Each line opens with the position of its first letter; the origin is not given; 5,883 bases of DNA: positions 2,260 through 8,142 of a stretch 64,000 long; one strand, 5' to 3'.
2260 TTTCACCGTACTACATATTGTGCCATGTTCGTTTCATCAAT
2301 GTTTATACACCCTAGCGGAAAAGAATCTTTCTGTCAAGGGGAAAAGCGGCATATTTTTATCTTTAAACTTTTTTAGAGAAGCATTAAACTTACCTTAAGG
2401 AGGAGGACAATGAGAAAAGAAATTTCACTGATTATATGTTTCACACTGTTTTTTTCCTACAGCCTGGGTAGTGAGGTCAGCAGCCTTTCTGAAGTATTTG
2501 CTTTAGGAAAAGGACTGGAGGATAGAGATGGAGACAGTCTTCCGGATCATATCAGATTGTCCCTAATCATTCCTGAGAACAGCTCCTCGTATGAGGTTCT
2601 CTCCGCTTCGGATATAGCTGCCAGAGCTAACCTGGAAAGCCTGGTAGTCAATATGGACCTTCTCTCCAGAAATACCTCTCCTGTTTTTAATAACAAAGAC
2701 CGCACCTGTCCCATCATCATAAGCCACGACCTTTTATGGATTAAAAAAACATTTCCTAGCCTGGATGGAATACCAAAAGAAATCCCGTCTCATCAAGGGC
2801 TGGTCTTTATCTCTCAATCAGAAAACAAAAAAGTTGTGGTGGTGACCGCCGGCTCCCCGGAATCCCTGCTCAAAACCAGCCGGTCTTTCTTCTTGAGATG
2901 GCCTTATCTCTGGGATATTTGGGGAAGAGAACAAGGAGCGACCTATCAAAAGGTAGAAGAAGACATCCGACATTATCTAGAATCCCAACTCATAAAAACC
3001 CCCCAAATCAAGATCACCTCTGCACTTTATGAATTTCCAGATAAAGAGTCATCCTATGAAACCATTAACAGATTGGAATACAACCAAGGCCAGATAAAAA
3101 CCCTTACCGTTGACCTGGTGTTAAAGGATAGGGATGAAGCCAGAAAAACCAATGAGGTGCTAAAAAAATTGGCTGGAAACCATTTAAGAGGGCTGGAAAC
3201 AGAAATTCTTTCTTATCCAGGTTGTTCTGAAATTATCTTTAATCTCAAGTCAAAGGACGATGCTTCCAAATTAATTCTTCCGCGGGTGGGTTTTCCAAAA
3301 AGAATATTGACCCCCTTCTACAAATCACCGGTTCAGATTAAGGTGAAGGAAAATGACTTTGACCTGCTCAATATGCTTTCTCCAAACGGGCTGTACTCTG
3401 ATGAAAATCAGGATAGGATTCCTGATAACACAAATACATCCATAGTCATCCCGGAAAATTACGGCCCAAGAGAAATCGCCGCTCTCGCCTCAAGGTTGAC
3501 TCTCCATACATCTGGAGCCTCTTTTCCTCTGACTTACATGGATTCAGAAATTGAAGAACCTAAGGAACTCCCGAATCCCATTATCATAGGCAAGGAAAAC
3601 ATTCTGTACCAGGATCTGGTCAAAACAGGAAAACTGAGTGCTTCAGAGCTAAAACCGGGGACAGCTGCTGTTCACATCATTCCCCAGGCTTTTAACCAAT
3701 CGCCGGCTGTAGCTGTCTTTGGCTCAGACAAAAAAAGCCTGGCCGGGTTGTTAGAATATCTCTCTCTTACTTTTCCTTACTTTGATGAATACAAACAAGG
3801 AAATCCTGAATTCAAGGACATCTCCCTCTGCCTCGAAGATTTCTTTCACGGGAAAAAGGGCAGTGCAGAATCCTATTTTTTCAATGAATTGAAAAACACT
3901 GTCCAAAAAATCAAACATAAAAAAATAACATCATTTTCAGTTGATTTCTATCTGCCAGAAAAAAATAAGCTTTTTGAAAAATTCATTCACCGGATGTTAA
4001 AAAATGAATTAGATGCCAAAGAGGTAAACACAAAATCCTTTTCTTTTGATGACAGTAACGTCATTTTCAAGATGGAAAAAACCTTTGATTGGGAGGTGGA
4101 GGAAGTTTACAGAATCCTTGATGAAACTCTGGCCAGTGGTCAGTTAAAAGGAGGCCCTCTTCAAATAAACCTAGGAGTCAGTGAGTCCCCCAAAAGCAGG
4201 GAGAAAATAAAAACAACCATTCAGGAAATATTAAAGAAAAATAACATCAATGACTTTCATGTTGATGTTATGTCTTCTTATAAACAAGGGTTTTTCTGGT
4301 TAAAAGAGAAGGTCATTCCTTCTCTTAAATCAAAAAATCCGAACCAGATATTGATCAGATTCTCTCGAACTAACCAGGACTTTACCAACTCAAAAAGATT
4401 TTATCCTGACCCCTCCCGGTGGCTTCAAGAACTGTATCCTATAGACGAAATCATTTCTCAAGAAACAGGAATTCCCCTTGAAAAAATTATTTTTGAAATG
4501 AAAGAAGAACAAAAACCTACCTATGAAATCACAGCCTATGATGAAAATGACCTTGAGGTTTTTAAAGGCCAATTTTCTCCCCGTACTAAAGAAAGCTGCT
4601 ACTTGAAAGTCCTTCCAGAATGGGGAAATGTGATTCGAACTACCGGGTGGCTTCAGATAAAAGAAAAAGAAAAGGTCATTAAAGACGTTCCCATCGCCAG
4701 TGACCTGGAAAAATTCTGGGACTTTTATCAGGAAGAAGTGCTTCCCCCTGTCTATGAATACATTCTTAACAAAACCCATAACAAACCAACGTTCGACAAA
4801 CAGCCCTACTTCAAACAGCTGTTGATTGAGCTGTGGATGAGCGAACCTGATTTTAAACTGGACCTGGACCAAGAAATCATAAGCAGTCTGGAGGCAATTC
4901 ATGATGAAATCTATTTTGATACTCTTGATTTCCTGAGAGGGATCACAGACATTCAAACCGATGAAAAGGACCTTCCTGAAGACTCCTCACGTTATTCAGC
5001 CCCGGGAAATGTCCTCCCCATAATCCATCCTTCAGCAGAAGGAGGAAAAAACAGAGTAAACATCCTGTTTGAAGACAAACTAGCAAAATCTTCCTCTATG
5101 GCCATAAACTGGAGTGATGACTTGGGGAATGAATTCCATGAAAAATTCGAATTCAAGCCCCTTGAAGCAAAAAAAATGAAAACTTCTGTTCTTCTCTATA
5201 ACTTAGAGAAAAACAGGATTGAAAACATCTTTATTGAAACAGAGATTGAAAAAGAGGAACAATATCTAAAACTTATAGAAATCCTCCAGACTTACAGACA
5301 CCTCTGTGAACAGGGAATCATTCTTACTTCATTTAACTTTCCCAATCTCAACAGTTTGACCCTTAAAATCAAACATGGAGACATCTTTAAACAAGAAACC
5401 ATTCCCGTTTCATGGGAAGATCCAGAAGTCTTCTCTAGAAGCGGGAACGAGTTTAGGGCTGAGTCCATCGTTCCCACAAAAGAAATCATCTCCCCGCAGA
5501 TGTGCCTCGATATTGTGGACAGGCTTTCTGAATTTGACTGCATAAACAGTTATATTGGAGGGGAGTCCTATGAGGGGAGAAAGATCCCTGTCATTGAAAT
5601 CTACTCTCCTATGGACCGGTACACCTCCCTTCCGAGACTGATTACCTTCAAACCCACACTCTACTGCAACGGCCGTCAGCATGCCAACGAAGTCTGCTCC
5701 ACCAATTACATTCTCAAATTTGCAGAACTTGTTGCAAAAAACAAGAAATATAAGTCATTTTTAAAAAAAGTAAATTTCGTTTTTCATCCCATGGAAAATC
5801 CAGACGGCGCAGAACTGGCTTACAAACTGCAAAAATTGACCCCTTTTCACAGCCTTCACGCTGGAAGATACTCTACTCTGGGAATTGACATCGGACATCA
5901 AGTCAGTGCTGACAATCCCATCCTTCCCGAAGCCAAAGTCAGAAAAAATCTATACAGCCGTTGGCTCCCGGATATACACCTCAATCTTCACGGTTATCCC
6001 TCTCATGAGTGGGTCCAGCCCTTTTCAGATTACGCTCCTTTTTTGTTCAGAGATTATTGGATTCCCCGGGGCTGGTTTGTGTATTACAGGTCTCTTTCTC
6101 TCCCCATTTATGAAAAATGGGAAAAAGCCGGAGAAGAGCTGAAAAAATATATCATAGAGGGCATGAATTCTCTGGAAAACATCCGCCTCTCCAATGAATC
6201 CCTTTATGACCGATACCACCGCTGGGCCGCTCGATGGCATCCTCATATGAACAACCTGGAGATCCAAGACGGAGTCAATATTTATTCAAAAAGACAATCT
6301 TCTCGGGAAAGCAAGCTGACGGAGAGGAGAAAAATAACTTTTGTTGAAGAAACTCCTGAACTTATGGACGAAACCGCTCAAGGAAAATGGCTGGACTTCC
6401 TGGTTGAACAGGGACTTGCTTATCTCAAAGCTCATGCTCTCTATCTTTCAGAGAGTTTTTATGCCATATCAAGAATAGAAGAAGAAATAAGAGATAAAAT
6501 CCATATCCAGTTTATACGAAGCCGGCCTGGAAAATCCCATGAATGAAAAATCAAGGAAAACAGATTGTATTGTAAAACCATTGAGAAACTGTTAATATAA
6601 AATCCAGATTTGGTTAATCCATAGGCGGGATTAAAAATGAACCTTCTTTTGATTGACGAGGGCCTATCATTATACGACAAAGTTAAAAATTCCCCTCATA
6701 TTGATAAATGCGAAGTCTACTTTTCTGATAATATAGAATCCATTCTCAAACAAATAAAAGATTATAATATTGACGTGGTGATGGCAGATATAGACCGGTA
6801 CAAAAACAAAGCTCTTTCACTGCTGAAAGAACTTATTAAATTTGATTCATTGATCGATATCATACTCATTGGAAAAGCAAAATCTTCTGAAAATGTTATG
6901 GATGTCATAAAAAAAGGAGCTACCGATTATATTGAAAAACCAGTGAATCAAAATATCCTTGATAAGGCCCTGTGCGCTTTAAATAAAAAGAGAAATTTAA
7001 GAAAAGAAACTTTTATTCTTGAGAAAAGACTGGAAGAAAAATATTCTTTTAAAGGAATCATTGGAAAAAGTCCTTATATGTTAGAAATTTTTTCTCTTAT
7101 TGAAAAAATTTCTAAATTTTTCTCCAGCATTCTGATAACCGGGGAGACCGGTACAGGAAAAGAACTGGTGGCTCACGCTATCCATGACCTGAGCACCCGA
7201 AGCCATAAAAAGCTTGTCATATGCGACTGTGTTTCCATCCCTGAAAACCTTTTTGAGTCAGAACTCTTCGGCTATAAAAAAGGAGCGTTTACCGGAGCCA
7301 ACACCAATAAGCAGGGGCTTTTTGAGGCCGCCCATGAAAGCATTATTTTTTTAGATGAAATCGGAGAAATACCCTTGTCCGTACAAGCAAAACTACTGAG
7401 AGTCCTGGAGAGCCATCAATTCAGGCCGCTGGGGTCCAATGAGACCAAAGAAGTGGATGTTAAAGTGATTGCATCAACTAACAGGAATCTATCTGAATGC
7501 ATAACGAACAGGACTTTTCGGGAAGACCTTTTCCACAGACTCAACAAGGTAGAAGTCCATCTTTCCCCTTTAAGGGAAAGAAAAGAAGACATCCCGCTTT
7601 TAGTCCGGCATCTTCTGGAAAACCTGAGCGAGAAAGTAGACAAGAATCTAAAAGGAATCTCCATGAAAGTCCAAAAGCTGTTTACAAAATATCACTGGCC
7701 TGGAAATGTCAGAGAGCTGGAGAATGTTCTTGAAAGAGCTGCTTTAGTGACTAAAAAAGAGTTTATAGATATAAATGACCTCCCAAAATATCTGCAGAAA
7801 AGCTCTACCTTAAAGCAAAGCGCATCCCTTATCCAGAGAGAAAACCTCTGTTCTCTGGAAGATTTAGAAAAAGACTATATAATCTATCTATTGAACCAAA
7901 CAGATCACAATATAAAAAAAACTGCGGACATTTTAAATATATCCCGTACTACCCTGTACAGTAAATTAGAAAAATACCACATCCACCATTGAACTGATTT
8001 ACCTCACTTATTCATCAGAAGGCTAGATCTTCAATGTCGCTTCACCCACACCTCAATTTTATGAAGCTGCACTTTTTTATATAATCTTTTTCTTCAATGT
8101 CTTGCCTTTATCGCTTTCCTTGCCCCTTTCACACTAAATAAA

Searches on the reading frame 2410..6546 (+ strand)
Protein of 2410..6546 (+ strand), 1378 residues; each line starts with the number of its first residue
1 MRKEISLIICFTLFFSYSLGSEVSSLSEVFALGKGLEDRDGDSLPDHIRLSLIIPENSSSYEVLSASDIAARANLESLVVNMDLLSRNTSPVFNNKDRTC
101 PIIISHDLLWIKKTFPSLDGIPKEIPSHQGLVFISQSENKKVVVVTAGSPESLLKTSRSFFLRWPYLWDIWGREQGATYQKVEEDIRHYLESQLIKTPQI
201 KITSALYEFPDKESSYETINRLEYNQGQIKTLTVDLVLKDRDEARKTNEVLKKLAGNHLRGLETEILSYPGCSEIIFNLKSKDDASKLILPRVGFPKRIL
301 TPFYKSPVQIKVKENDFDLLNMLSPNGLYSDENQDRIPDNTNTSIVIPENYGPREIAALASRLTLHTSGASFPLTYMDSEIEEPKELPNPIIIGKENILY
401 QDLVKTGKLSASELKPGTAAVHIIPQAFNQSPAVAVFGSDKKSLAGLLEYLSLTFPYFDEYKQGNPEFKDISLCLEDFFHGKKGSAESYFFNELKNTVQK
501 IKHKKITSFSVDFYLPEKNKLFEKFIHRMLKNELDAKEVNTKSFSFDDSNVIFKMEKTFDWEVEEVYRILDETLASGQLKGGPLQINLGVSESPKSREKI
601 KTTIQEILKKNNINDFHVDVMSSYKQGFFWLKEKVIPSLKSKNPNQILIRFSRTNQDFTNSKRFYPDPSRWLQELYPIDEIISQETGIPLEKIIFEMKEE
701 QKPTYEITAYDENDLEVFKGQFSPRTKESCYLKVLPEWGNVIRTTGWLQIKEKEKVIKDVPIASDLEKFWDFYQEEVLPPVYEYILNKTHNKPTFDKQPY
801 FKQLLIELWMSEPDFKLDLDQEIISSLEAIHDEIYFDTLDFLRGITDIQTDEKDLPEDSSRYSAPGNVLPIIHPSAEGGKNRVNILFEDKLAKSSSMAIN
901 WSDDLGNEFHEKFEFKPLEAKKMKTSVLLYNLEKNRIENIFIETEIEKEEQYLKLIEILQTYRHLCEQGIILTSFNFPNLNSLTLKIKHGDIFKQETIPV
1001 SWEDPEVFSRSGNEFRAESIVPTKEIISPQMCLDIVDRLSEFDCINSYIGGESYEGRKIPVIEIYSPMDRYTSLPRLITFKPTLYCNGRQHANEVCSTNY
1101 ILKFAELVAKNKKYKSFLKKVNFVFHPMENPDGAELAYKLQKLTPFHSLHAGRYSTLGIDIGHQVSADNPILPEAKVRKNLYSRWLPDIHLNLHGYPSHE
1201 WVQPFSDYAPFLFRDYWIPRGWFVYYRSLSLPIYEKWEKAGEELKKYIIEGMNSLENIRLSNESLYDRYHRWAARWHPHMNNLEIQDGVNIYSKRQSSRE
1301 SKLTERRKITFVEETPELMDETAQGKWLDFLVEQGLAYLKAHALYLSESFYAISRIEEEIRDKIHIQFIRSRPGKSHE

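Call 63: search_protein_families(library=pfam, max_evalue=0.00001, proteins=[window:2410-6546:+])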
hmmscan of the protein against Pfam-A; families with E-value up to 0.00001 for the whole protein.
window:2410-6546:+ (1378 aa): 1 family
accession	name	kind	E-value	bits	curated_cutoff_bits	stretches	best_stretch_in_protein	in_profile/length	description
PF00246.29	Peptidase_M14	-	1e-12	48.7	21.6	1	1048-1139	19-108/286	Zinc carboxypeptidase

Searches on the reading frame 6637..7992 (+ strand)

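Call 63: search_protein_families(library=pfam, max_evalue=0.00001, proteins=[window:6637-7992:+])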
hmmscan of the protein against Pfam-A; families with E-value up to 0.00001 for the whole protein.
window:6637-7992:+ (451 aa): 9 families
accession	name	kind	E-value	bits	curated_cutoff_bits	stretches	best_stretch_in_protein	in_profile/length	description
PF00158.32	Sigma54_activat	-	3.1e-65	219.4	20.2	1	141-307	1-167/168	Sigma-54 interaction domain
PF25601.1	AAA_lid_14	-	2e-28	98.5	27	1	313-393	1-81/87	AAA+ ATPase lid domain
PF14532.12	Sigma54_activ_2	-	2.5e-20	73.6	25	1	142-312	1-138/138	Sigma-54 interaction domain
PF02954.25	HTH_8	-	3.2e-13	49.6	22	1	406-447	1-42/42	Bacterial regulatory protein, Fis family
PF07724.20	AAA_2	-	2e-10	41.4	27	1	163-294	4-136/166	AAA domain (Cdc48 subfamily)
PF00072.30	Response_reg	-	1.2e-09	38.8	30.2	1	4-111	2-109/111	Response regulator receiver domain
PF07728.20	AAA_5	-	4.1e-08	33.8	22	1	165-284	2-124/139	AAA domain (dynein-related subfamily)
PF00004.35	AAA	-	6.8e-07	30.2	21.2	1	165-301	1-125/131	ATPase family associated with various cellular activities (AAA)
PF02796.21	HTH_7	-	4.4e-06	27.2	23.8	1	411-446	7-44/45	Helix-turn-helix domain of resolvase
